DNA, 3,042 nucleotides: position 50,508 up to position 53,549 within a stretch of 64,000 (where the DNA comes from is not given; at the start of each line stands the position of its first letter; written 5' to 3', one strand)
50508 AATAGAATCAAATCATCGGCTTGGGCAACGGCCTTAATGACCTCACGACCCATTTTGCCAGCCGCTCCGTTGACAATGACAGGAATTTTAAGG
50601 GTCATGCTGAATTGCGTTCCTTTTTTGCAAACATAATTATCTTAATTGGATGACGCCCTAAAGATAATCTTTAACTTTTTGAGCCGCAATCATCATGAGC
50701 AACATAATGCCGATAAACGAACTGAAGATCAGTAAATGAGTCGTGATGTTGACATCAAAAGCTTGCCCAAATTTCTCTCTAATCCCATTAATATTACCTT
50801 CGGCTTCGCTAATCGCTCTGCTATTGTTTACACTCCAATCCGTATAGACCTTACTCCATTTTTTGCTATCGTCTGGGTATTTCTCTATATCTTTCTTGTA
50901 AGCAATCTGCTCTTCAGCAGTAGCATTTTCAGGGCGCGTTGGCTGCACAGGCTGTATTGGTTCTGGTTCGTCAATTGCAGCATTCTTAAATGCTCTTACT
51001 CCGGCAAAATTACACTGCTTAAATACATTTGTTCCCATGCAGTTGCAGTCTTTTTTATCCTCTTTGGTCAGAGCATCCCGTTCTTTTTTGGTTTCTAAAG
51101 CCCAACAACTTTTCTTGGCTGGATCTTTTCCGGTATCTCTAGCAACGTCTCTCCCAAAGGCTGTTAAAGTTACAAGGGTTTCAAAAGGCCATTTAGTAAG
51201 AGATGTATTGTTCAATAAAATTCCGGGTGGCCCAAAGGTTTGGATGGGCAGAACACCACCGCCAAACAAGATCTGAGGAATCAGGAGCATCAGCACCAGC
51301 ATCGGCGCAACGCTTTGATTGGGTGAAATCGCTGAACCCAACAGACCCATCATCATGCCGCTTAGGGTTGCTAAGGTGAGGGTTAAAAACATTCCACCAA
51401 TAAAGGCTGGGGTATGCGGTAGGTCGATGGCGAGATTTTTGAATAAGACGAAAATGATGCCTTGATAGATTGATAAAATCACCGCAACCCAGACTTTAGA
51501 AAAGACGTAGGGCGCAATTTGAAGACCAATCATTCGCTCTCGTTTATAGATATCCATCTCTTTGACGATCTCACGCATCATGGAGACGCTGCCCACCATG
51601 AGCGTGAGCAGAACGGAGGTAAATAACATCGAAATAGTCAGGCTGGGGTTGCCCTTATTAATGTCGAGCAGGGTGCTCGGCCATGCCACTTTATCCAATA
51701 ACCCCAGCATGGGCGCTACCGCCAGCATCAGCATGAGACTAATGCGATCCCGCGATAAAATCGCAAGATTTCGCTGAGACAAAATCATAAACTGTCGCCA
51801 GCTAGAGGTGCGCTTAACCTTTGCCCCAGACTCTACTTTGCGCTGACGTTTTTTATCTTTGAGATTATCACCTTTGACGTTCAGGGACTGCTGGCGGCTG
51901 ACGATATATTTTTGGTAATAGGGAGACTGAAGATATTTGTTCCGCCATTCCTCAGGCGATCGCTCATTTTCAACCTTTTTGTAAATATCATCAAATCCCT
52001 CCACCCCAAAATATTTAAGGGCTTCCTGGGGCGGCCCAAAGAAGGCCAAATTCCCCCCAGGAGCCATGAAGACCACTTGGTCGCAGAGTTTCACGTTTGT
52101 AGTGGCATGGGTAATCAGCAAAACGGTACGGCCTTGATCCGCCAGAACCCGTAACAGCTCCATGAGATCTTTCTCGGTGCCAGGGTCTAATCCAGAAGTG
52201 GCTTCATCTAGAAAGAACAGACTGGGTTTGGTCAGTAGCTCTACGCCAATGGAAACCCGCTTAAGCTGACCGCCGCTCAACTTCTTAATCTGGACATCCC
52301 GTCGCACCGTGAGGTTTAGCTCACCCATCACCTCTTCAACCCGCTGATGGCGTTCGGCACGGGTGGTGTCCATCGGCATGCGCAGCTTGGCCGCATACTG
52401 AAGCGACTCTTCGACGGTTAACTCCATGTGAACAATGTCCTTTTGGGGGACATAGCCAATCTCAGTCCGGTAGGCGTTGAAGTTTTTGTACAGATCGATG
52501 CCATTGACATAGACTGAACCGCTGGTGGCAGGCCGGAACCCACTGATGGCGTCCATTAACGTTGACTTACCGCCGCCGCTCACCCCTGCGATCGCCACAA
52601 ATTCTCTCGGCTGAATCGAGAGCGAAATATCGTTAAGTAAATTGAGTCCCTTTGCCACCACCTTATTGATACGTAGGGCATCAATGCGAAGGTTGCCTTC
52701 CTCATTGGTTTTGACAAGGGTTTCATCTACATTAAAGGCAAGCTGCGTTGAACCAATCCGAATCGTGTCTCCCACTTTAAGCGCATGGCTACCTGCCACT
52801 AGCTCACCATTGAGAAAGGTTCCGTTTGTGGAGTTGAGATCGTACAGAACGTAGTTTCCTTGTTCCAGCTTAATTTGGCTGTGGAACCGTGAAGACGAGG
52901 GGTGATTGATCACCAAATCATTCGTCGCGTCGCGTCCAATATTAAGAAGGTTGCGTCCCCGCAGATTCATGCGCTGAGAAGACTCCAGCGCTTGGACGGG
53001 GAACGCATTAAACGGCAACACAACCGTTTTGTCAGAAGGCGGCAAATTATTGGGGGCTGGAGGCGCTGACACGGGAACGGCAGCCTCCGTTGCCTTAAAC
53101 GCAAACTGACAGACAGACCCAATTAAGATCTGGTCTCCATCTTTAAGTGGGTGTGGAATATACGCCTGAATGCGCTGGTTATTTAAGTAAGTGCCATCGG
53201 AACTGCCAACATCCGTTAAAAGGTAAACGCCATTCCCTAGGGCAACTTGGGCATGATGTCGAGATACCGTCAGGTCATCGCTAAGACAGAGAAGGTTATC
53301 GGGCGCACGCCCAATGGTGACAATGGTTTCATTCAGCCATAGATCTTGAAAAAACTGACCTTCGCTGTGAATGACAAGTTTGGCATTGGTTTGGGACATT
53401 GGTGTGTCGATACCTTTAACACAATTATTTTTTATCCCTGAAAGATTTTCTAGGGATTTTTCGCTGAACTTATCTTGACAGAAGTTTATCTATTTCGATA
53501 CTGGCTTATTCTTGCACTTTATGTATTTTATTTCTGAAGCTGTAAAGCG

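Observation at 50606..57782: FHA-domain signalling island: divergent pair of FHA-FHA-ABCG transporters plus an FHA-fused adenylate cyclase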

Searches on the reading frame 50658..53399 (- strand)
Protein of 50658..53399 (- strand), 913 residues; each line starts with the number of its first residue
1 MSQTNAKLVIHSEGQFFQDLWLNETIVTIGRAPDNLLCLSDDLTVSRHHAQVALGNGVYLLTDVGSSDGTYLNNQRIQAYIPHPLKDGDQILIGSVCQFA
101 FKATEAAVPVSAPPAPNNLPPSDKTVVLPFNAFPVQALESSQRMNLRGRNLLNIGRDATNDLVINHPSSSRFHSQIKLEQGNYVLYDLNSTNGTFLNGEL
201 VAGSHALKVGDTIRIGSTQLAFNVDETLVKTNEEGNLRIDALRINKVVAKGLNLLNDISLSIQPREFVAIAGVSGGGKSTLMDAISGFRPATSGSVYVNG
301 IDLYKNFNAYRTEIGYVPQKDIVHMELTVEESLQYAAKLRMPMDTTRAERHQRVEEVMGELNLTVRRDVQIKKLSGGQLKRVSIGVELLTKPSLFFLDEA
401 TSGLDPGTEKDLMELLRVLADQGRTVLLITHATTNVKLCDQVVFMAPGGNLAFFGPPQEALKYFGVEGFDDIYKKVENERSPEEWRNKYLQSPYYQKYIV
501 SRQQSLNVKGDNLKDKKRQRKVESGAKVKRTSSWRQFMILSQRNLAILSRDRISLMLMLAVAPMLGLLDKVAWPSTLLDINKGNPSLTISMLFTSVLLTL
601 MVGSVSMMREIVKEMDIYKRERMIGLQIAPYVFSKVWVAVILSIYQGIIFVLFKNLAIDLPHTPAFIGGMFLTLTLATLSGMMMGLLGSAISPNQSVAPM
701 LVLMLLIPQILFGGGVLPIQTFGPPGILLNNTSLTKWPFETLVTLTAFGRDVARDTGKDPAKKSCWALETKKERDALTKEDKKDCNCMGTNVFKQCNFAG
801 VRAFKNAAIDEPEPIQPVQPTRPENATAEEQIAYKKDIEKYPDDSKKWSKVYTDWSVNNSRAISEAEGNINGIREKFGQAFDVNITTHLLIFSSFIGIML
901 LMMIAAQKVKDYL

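Call 3: search_protein_families(library=pfam, proteins=[window:50658-53399:-], max_evalue=0.01)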
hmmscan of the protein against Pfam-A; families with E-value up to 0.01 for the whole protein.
window:50658-53399:- (913 aa): 8 families
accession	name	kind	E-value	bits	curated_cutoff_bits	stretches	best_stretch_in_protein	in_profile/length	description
PF00498.31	FHA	-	8e-40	135.6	20.7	2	153-216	2-67/67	FHA domain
PF00005.33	ABC_tran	-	4e-29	102.4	25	1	255-402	1-137/137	ABC transporter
PF16697.10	Yop-YscD_cpl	-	4.6e-23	81.7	33.2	2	139-224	7-92/94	Inner membrane component of T3SS, cytoplasmic domain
PF01061.29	ABC2_membrane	-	1.3e-17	64.5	26.9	1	535-742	1-206/211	ABC-2 type transporter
PF13304.12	AAA_21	-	2.3e-07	31.6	27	1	341-431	209-298/304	AAA domain, putative AbiEii toxin, Type IV TA system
PF02463.25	SMC_N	-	1.4e-06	28.4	40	1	258-444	18-210/220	RecF/RecN/SMC N terminal domain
PF12698.13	ABC2_membrane_3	-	3.7e-06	26.7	31.6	1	579-722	152-295/347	ABC-2 family transporter protein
PF13555.12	AAA_29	-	0.00018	21.6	27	1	259-286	16-43/61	P-loop containing region of AAA domain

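Call 10: find_homologous_proteins(query=window:50658-53399:-, max_evalue=1e-20)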
Query window:50658-53399:- (913 aa): 6814 proteins with E <= 1e-20 among 8000 candidates; the best 120 are listed.
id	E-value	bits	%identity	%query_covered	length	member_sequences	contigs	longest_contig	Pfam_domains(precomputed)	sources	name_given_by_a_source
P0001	0.0e+0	1876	91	100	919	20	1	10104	PF00498.32,PF01061.30,PF00005.34,PF16697.11,PF02463.26,PF13304.13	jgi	jgi:ABC transport system ATP-binding/permease protein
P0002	0.0e+0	1679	81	100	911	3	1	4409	PF00498.32,PF01061.30,PF00005.34,PF16697.11,PF02463.26,PF13304.13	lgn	-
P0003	0.0e+0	1601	77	100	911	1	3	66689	PF00498.32,PF01061.30,PF00005.34,PF16697.11,PF02463.26,PF12698.14,PF13304.13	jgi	jgi:ABC transport system ATP-binding/permease protein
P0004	0.0e+0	1598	77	100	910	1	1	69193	PF00498.32,PF01061.30,PF00005.34,PF16697.11,PF02463.26,PF13304.13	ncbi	-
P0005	0.0e+0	1597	77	100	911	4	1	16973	PF00498.32,PF01061.30,PF00005.34,PF16697.11,PF02463.26,PF13304.13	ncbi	-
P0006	0.0e+0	1593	77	100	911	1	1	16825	PF00498.32,PF01061.30,PF00005.34,PF16697.11,PF02463.26,PF13304.13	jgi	jgi:ABC transport system ATP-binding/permease protein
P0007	0.0e+0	1571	77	100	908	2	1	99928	PF00498.32,PF01061.30,PF00005.34,PF16697.11,PF02463.26,PF12698.14,PF13304.13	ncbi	-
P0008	0.0e+0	1552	75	100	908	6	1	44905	PF00498.32,PF01061.30,PF00005.34,PF16697.11,PF02463.26,PF12698.14,PF13304.13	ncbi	-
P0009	0.0e+0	1534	74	100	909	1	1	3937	PF00498.32,PF01061.30,PF00005.34,PF16697.11,PF02463.26,PF12698.14,PF13304.13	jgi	jgi:ABC transport system ATP-binding/permease protein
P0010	0.0e+0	1528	74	100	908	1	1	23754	PF00498.32,PF01061.30,PF00005.34,PF16697.11,PF02463.26,PF12698.14,PF13304.13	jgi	jgi:ABC transport system ATP-binding/permease protein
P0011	0.0e+0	1521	74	100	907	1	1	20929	PF00498.32,PF01061.30,PF00005.34,PF16697.11,PF02463.26,PF12698.14,PF13304.13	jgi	jgi:ABC transport system ATP-binding/permease protein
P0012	0.0e+0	1515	74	100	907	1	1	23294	PF00498.32,PF01061.30,PF00005.34,PF16697.11,PF02463.26,PF12698.14,PF13304.13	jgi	jgi:ABC transport system ATP-binding/permease protein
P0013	0.0e+0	1504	74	100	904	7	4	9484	PF00498.32,PF01061.30,PF00005.34,PF16697.11,PF02463.26,PF13304.13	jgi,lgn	jgi:ABC transport system ATP-binding/permease protein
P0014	0.0e+0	1490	73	100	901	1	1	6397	PF00498.32,PF01061.30,PF00005.34,PF16697.11,PF02463.26,PF12698.14,PF13304.13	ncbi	ncbi:MAG TPA: FHA domain-containing protein [Stenomitos sp.]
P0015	0.0e+0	1481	72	100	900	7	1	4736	PF00498.32,PF01061.30,PF00005.34,PF16697.11,PF02463.26,PF12698.14,PF13304.13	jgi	jgi:ABC-type multidrug transport system ATPase subunit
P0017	0.0e+0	1407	68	100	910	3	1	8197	PF00498.32,PF01061.30,PF00005.34,PF16697.11,PF02463.26,PF13304.13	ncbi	-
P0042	0.0e+0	1126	57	100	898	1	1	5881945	PF00498.32,PF01061.30,PF00005.34,PF16697.11,PF02463.26,PF13304.13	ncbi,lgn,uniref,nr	ncbi:FHA domain-containing protein [Acaryochloris marina]|uniref:FHA domain-containing protein n=1 T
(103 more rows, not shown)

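Call 14: find_related_loci(query=A1, collection=genome_contigs, flank=10000)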
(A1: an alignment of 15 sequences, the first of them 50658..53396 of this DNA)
Query A1 (912 aa) in genome_contigs; peptide patterns used: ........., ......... (x = any residue, [..] = any of these).
599 stretches matched a pattern (row limit reached: there are more); 583 encode a relative of the query (tblastn E <= 1e-3); the best 80 are kept; 80 distinct loci.
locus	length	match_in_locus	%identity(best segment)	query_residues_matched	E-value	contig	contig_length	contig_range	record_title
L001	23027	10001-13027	53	1-912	0e+0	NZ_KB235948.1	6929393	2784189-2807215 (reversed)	Oscillatoria sp. PCC 10802 Osc10802DRAFT_Contig7.7, whole genome shotgun sequence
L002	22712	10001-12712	51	5-910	0e+0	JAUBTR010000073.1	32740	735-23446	Microcoleus sp. BR0-C5 NODE_162_length_32740_cov_42.198328, whole genome shotgun sequence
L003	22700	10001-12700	51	5-906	0e+0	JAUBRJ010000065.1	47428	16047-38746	Microcoleus sp. N3A4 NODE_172_length_47428_cov_39.168254, whole genome shotgun sequence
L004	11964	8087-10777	50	24-912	0e+0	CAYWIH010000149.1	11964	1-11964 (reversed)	MAG TPA_asm: uncultured bacterium isolate SRP128890_co1_229 genome assembly, contig: NODE_7958_length_11964_cov_10.64581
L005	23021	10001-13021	51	1-912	0e+0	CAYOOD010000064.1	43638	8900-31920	MAG TPA_asm: uncultured bacterium isolate binchicken_co135_64 genome assembly, contig: NODE_1773_length_43638_cov_24.876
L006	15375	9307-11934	46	1-912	0e+0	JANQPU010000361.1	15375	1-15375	MAG: Acaryochloris sp. IP29b_bin.176 k99_1660171, whole genome shotgun sequence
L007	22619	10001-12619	46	27-912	0e+0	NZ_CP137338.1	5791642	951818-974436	Altericista sp. CCNU0014 chromosome, complete genome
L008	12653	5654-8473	45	14-872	0e+0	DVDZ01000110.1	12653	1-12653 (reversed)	MAG TPA_asm: Thermosynechococcus sp. M46_R2017_013 NODE_587_length_12653_cov_2.417452, whole genome shotgun sequence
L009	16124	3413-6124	48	17-802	0e+0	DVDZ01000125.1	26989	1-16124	MAG TPA_asm: Thermosynechococcus sp. M46_R2017_013 NODE_156_length_26989_cov_2.518390, whole genome shotgun sequence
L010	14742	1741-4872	41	13-912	0e+0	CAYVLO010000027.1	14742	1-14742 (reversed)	MAG TPA_asm: uncultured Anaerolineaceae bacterium isolate SRP241341_co1_181 genome assembly, contig: NODE_4481_length_14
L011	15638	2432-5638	40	3-912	0e+0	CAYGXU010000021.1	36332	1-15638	MAG TPA_asm: uncultured Anaerolineaceae bacterium isolate ERP119294_co1_300 genome assembly, contig: NODE_1233_length_36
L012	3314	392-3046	45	7-802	0e+0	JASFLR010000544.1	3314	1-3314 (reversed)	MAG: Anaerolineae bacterium isolate D0817M12metaG_sub_Bin_293 D0817M12metaG_FD_scaffold_8744_c1, whole genome shotgun se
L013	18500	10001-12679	44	24-819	0e+0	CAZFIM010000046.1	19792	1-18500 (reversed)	MAG TPA_asm: uncultured Dehalococcoidales bacterium isolate binchicken_co27_241 genome assembly, contig: NODE_4825_lengt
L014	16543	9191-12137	59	5-910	0e+0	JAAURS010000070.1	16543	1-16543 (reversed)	MAG: Acaryochloridaceae cyanobacterium RU_4_10 NODE_1585_length_16543_cov_3.079374, whole genome shotgun sequence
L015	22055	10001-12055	45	224-912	0e+0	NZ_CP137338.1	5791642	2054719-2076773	Altericista sp. CCNU0014 chromosome, complete genome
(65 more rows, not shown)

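Call 16: find_encoding_contigs(protein=P0007, flank=10000, max_places=3)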
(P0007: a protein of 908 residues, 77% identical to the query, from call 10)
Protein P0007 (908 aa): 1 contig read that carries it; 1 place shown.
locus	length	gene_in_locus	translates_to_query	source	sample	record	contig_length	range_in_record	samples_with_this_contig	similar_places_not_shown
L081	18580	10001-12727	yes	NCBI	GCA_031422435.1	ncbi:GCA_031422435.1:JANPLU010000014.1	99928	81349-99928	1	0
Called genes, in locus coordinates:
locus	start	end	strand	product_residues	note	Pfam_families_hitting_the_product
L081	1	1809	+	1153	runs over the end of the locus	PF02384:N6_Mtase, PF20473:MmeI_Mtase (weak), PF18135:Type_ISP_C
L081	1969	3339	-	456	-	PF13638:PIN_4, PF13245:AAA_19 (faint), PF02562:PhoH, PF13604:AAA_30 (faint), PF13401:AAA_22 (faint)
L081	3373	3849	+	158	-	PF00903:Glyoxalase, PF12681:Glyoxalase_2 (faint)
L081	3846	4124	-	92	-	PF01541:GIY-YIG (weak)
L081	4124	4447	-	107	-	-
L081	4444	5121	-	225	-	-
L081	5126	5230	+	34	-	-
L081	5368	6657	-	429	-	PF05195:AMP_N, PF00557:Peptidase_M24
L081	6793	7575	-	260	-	PF10807:DUF2541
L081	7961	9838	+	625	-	PF00805:Pentapeptide, PF00805:Pentapeptide, PF00805:Pentapeptide, PF00805:Pentapeptide, PF13599:Pentapeptide_4, PF00805:Pentapeptide, PF13599:Pentapeptide_4, PF00805:Pentapeptide, +4 more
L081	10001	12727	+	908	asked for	PF00498:FHA, PF16697:Yop-YscD_cpl, PF00498:FHA, PF00005:ABC_tran, PF02463:SMC_N (faint), PF13304:AAA_21 (weak), PF01061:ABC2_membrane, PF12698:ABC2_membrane_3 (weak)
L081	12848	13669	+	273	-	PF01113:DapB_N, PF05173:DapB_C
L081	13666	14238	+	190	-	PF13238:AAA_18, PF01202:SKI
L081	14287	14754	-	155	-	-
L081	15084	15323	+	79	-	-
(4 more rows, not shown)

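Call 17: find_encoding_contigs(protein=P0004, flank=10000, max_places=3)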
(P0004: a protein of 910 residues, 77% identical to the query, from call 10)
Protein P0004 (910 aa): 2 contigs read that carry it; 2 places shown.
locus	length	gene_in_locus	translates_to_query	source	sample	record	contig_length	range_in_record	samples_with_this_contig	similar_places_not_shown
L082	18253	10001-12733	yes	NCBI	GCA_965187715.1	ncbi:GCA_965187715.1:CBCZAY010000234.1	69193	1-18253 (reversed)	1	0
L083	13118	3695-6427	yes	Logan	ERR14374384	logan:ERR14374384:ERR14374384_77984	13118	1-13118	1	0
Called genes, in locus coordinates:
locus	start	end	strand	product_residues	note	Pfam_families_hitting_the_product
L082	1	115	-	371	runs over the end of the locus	PF00724:Oxidored_FMN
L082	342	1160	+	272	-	PF01784:DUF34_NIF3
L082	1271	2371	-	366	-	PF01209:Ubie_methyltran, PF13489:Methyltransf_23, PF13847:Methyltransf_31, PF08241:Methyltransf_11, PF08242:Methyltransf_12, PF13649:Methyltransf_25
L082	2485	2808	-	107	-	-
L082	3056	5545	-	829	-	PF01588:tRNA_bind, PF03483:B3_4, PF03484:B5, PF17759:tRNA_synthFbeta, PF03147:FDX-ACB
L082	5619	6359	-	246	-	PF00132:Hexapep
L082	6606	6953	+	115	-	PF07883:Cupin_2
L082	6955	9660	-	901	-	PF00498:FHA, PF16697:Yop-YscD_cpl, PF00498:FHA, PF00005:ABC_tran, PF02463:SMC_N (weak), PF13555:AAA_29 (weak), PF12698:ABC2_membrane_3, PF01061:ABC2_membrane, +1 more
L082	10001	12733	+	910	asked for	PF00498:FHA, PF16697:Yop-YscD_cpl, PF00498:FHA, PF00005:ABC_tran, PF02463:SMC_N (weak), PF13304:AAA_21 (weak), PF01061:ABC2_membrane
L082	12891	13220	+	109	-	-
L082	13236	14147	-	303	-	PF01510:Amidase_2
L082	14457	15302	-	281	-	PF00459:Inositol_P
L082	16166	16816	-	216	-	-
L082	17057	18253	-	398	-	?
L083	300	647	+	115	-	PF07883:Cupin_2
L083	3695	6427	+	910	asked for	PF00498:FHA, PF16697:Yop-YscD_cpl, PF00498:FHA, PF00005:ABC_tran, PF02463:SMC_N (weak), PF13304:AAA_21 (weak), PF01061:ABC2_membrane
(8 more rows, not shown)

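Call 22: search_protein_families(library=ncbifam, proteins=[window:50658-53399:-], max_evalue=0.001)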
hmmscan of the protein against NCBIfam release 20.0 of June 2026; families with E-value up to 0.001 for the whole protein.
window:50658-53399:- (913 aa): 192 families (the best 25 are shown)
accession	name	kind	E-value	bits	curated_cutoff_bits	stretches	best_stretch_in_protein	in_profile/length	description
TIGR00955.1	3a01204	subfamily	2.4e-64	218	736.35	1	250-744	36-549/617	pigment precursor permease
TIGR00956.1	3a01205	subfamily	1.1e-44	152.5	1959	1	247-718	771-1267/1394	pleiotropic drug resistance family protein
TIGR02857.1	CydD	equivalog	7.9e-39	134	435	1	231-445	316-529/529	thiol reductant ABC exporter subunit CydD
TIGR01188.1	drrA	subfamily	9.8e-39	133.4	312.45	1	255-463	9-213/302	daunorubicin resistance ABC transporter, ATP-binding protein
TIGR03864.1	PQQ_ABC_ATP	hypoth_equivalog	4.3e-38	131.1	302.25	1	254-474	16-233/236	ABC transporter, ATP-binding subunit, PQQ-dependent alcohol dehydrogenase system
TIGR04520.1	ECF_ATPase_1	equivalog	1.4e-34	119.7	315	1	253-461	16-224/269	energy-coupling factor transporter ATPase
TIGR02982.1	heterocyst_DevA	subfamily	2.3e-33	115.6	295.8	1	253-448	19-217/220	ABC exporter ATP-binding subunit, DevA family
TIGR04521.1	ECF_ATPase_2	equivalog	2.4e-33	115.4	330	1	254-462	20-234/279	energy-coupling factor transporter ATPase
NF033858.1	ABC2_perm_RbbA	equivalog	1.4e-32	112.6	1050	1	255-563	282-568/909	ribosome-associated ATPase/putative transporter RbbA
TIGR03608.1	L_ocin_972_ABC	subfamily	2.5e-32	112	254.85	1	252-445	11-206/206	putative bacteriocin export ABC transporter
TIGR03522.1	GldA_ABC_ATP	equivalog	2.9e-32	112.3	402.6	1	253-448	16-208/301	gliding motility-associated ABC transporter ATP-binding subunit GldA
TIGR03375.1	type_I_sec_LssB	subfamily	5.8e-32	110.8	693.1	1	234-461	463-689/696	type I secretion system permease/ATPase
NF049868.1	FhaB_Rv0019c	equivalog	2.9e-31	108.6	125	2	141-220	78-156/158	FHA domain-containing protein FhaB/FipA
NF047930.1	ABC_ATP_B6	equivalog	3.1e-31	108.5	670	2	256-448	19-212/510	putative B6 ABC transporter ATP-binding protein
TIGR02673.1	FtsE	equivalog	2.6e-30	105.7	264.85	1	244-437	7-201/214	cell division ATP-binding protein FtsE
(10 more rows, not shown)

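Call 23: search_solved_structures(query=window:50658-53399:-, max_evalue=0.00001)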
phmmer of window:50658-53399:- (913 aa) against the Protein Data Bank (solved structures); distinct sequences matched with E-value up to 0.00001: 571 (the best 60 are shown).
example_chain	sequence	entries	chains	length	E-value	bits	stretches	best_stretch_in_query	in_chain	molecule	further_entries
7w01_A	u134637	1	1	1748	6.1e-45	156.6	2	246-450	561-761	Phospholipid-transporting ATPase ABCA3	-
7e7i_A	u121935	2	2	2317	2.9e-44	154.4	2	257-482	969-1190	Retinal-specific phospholipid-transporting ATPase ABCA4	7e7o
7lkp_A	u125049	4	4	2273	3.5e-44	154.1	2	257-482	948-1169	Retinal-specific phospholipid-transporting ATPase ABCA4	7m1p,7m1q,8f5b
7w02_A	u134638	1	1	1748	4.1e-44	153.9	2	246-450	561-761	Phospholipid-transporting ATPase ABCA3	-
7e7q_A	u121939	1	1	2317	1.8e-43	151.8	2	257-482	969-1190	Retinal-specific phospholipid-transporting ATPase ABCA4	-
7lkz_A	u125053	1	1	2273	2.2e-43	151.5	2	257-482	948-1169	Retinal-specific phospholipid-transporting ATPase ABCA4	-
8edw_A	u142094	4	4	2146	2.3e-43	151.4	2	255-465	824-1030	Phospholipid-transporting ATPase ABCA7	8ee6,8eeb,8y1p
7zka_A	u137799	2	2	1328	6.8e-43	149.9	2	232-470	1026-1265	ATP-dependent translocase ABCB1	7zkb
7zk4_A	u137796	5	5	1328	6.8e-43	149.9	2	232-470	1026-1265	ATP-dependent translocase ABCB1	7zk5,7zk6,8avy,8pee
7zk8_A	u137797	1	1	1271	7e-43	149.8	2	232-465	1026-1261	ATP-dependent translocase ABCB1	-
8eop_A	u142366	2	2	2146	1.6e-42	148.7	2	255-465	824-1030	Phospholipid-transporting ATPase ABCA7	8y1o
7zk9_A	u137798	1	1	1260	2.1e-42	148.3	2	232-458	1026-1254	ATP-dependent translocase ABCB1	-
9iuk_A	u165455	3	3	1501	8.4e-42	146.3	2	254-487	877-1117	Pleiotropic ABC efflux transporter of multiple drugs CDR1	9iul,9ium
7p03_A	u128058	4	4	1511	4.7e-41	143.8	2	249-486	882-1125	Pleiotropic ABC efflux transporter of multiple drugs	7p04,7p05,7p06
9s2c_A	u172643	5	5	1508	1.1e-40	142.6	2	252-485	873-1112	Pleiotropic ABC efflux transporter of multiple drugs CDR1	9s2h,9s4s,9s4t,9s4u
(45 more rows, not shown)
